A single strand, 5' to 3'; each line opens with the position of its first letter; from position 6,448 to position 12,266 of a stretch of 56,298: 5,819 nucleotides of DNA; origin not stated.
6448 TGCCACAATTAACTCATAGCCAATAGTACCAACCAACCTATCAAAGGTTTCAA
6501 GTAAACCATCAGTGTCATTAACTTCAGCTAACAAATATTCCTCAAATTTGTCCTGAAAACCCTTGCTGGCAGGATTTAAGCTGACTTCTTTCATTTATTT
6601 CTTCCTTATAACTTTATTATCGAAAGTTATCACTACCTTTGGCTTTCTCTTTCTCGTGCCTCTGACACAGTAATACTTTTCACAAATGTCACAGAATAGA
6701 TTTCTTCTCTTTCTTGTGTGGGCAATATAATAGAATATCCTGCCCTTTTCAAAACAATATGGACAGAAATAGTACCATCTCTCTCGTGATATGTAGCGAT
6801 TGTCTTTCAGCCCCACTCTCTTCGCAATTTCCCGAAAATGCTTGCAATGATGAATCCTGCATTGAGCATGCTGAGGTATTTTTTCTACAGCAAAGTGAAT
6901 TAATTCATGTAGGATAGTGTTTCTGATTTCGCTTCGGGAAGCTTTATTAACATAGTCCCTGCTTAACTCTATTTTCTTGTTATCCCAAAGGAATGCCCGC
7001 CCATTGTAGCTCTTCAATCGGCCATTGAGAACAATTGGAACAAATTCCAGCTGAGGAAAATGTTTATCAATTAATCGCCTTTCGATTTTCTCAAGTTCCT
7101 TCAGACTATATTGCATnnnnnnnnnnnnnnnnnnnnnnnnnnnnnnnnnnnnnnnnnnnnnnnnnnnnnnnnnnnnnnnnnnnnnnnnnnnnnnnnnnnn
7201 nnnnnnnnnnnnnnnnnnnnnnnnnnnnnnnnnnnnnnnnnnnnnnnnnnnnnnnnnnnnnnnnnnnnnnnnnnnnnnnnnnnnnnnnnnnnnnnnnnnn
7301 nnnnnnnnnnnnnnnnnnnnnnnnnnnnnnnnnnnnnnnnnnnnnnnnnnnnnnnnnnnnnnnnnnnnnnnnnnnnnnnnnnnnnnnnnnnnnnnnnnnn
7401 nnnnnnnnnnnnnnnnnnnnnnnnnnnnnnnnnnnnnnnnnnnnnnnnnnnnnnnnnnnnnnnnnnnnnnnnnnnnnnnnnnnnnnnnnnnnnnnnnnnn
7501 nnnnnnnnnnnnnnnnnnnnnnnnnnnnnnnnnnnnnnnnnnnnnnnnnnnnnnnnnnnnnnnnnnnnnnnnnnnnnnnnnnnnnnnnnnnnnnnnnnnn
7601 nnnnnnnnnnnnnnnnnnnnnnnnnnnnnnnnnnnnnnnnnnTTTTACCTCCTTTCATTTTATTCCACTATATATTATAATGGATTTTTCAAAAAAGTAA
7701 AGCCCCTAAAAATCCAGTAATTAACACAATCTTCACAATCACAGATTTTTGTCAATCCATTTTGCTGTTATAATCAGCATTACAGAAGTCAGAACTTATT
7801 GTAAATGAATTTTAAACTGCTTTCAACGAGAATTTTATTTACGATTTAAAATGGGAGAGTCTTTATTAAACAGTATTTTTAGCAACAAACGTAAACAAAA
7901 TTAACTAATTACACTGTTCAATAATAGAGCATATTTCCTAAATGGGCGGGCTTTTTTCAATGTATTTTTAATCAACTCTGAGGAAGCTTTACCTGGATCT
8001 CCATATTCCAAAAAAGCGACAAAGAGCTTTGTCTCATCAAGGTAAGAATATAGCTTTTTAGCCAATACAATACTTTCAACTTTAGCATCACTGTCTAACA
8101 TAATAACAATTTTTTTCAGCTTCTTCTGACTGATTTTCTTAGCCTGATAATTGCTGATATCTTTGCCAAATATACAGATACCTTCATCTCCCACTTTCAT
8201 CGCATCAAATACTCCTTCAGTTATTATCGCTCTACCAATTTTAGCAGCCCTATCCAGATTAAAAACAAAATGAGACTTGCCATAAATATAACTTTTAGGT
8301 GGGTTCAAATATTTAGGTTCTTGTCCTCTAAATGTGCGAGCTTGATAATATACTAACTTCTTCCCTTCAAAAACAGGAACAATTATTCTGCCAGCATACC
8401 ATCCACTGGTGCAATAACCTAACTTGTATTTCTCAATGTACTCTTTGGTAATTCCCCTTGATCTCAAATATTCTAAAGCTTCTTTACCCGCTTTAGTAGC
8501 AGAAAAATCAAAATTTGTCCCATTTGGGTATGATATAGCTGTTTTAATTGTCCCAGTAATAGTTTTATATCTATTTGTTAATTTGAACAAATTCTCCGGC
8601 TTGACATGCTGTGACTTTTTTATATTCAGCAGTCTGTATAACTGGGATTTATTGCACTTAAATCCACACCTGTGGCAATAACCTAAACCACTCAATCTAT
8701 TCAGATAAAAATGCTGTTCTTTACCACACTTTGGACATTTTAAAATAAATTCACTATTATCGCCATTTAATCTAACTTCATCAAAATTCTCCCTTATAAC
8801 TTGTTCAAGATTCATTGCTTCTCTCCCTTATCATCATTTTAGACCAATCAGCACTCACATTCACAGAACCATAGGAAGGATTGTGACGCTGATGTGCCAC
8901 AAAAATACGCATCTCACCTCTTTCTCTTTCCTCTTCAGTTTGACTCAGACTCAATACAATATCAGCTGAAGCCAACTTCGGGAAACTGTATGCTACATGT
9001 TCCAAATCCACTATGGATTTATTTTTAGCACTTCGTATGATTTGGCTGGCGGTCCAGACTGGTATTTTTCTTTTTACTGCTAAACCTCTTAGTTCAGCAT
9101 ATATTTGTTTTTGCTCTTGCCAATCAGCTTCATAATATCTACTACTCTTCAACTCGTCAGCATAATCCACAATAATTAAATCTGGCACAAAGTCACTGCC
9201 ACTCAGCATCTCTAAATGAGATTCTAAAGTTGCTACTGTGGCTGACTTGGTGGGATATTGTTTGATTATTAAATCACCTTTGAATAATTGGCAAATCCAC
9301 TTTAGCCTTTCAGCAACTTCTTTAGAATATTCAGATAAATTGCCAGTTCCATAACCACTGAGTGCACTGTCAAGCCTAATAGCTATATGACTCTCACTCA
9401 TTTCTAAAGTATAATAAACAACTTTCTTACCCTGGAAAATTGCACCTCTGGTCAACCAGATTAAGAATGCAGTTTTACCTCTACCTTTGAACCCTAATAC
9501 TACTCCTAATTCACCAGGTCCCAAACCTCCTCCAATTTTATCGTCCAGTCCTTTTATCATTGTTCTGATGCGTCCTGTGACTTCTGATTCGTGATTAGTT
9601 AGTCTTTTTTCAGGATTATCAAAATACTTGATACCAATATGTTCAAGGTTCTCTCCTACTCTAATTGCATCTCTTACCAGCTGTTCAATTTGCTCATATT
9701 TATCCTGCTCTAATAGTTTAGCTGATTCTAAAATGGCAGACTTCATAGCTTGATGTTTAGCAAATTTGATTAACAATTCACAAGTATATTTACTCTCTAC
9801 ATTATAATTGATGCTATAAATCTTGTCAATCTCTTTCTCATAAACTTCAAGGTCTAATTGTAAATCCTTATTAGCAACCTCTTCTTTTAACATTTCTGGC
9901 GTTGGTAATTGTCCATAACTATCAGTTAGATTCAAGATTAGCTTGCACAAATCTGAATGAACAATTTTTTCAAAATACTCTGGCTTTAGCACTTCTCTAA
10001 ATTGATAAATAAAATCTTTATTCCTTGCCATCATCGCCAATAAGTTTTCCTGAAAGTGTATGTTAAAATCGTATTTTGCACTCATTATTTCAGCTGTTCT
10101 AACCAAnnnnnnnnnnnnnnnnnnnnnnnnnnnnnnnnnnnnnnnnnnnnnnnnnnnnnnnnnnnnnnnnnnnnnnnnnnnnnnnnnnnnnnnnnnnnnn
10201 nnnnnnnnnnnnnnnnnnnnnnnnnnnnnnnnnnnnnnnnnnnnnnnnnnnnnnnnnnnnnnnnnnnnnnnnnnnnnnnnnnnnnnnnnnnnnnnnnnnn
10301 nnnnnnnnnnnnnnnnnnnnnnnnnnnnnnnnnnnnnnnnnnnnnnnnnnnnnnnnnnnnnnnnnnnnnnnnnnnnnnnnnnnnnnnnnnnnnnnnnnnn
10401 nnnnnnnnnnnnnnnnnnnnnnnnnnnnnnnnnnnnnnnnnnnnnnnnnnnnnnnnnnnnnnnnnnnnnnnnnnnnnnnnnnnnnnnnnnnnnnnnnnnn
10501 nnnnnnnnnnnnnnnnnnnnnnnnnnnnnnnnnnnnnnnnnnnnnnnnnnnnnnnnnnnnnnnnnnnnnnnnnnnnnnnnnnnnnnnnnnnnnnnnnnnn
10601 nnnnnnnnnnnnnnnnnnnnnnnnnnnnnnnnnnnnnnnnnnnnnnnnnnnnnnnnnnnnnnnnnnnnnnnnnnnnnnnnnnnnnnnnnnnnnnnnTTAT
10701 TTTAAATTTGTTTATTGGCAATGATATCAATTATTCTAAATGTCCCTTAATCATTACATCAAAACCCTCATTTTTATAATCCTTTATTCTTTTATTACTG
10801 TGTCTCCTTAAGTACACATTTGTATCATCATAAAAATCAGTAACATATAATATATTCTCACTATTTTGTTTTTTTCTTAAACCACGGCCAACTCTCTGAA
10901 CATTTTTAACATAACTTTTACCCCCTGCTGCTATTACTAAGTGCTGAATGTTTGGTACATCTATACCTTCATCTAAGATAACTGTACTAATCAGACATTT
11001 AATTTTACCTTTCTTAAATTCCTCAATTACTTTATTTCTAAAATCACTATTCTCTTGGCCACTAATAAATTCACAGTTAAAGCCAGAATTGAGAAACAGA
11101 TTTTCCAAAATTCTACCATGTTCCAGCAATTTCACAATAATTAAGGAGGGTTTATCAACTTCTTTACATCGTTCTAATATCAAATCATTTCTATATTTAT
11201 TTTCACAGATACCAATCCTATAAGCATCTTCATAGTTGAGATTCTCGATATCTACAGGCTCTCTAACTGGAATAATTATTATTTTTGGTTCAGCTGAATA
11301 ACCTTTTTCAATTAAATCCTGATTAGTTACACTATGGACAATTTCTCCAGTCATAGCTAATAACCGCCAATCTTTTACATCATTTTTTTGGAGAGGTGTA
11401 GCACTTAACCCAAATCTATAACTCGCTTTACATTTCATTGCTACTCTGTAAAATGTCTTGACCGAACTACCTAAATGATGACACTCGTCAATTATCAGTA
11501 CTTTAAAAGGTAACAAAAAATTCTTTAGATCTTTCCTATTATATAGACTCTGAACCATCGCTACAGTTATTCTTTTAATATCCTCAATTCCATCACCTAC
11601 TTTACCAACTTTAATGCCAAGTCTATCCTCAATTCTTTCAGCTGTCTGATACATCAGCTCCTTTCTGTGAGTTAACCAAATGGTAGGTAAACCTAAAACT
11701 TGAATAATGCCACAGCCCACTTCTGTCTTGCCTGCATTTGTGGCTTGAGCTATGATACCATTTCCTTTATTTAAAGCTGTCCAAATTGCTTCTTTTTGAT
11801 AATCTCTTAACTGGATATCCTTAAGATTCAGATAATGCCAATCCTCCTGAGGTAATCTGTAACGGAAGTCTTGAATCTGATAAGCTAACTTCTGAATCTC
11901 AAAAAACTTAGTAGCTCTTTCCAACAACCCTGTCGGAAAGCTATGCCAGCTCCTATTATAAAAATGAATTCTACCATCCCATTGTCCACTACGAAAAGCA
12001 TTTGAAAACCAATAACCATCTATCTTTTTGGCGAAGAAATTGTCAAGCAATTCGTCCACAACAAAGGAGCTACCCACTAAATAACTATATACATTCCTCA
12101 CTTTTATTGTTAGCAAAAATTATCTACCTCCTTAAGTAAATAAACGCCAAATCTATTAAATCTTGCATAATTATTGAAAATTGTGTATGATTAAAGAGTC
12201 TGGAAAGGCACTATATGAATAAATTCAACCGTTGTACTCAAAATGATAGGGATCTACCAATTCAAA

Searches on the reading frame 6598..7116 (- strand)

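Call 46: search_protein_families(library=pfam, proteins=[window:6598-7116:-], max_evalue=0.001)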
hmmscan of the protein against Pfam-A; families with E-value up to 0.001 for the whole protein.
window:6598-7116:- (173 aa): 1 family
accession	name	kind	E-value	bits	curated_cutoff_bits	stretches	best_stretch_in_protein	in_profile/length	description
PF10263.15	SprT-like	-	2.7e-12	46.9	25.6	1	19-102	16-96/108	SprT-like family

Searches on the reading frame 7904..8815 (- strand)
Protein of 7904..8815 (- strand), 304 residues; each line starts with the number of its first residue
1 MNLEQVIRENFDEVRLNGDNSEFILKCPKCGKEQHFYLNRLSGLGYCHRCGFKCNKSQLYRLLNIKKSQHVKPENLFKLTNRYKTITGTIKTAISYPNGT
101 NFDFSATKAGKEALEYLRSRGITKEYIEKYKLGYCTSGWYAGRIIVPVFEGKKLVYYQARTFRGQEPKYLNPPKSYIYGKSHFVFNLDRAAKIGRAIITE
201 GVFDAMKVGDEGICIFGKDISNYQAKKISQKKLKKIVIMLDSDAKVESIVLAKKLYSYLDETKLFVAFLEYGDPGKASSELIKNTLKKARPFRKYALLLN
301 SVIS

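Call 10: search_protein_families(library=phrogs, proteins=[window:7904-8815:-], max_evalue=0.001)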
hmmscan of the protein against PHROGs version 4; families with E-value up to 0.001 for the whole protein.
window:7904-8815:- (304 aa): 6 families
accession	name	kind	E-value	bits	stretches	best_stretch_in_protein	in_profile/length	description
phrog_47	-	DNA, RNA and nucleotide metabolism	2.3e-49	169.7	1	20-292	48-336/947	DNA primase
phrog_239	-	DNA, RNA and nucleotide metabolism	6.5e-16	59.4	1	25-274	43-292/801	DNA primase/helicase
phrog_6444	-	DNA, RNA and nucleotide metabolism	1.9e-15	57.7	2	140-244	200-313/577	DNA primase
phrog_849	-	DNA, RNA and nucleotide metabolism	2.2e-06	27.9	1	110-213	146-258/435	DNA primase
phrog_1139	-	DNA, RNA and nucleotide metabolism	0.00013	21.1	1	26-248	31-234/895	DNA primase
phrog_14016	-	unknown function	0.00089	20.1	0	90-148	33-89/215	-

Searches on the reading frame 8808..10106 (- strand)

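Call 10: search_protein_families(library=phrogs, proteins=[window:8808-10106:-], max_evalue=0.001)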
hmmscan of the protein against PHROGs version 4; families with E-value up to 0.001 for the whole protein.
window:8808-10106:- (433 aa): 5 families
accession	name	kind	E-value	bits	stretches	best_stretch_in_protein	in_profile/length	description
phrog_19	-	DNA, RNA and nucleotide metabolism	2.2e-82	278.9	1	8-430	153-582/621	DnaB-like replicative helicase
phrog_243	-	DNA, RNA and nucleotide metabolism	1.5e-14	54.6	1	184-431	22-270/273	DnaB-like replicative helicase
phrog_239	-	DNA, RNA and nucleotide metabolism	1e-12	48.9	1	181-430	342-600/801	DNA primase/helicase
phrog_97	-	other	3.7e-05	24.1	1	170-334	39-190/506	UvsX-like recombinase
phrog_8337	-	DNA, RNA and nucleotide metabolism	6.3e-05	23.5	1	174-237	44-109/273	DNA repair protein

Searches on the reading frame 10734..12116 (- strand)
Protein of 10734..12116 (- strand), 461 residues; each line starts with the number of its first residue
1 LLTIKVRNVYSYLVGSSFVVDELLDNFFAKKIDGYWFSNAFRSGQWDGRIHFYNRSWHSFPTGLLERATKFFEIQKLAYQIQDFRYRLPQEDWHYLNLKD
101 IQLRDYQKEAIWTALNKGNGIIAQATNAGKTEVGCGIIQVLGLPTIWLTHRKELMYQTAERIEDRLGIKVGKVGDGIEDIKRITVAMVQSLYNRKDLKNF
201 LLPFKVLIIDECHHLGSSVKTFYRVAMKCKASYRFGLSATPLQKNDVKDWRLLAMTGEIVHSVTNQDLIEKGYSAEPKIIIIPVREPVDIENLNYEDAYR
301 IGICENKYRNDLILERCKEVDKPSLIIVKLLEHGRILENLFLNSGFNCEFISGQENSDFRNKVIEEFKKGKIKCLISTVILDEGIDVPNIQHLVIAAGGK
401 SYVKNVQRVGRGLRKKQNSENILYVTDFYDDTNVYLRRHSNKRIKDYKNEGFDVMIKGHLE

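Call 10: search_protein_families(library=phrogs, proteins=[window:10734-12116:-], max_evalue=0.001)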
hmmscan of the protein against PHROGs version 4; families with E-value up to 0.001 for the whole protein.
window:10734-12116:- (461 aa): 9 families
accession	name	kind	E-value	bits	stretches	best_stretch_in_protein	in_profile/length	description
phrog_16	-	DNA, RNA and nucleotide metabolism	2.8e-98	331.3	2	88-453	253-618/986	DNA helicase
phrog_9690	-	DNA, RNA and nucleotide metabolism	1e-63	216.2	1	180-458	15-303/306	DNA helicase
phrog_14619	-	DNA, RNA and nucleotide metabolism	5.3e-32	112.5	1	28-195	33-224/314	DNA helicase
phrog_16259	-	DNA, RNA and nucleotide metabolism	1.7e-20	74.6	1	3-221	5-243/330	DNA helicase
phrog_62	-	DNA, RNA and nucleotide metabolism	9.6e-15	54.1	1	31-243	625-851/1881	DNA helicase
phrog_17901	-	DNA, RNA and nucleotide metabolism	2e-06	29.2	1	371-453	11-97/109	DNA helicase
phrog_16694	-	unknown function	2e-06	27.1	0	357-435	601-678/1010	-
phrog_2488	-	DNA, RNA and nucleotide metabolism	3.3e-06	27.1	0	194-232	167-204/579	DNA helicase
phrog_34613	-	unknown function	4.6e-06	26.1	1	350-416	500-570/666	-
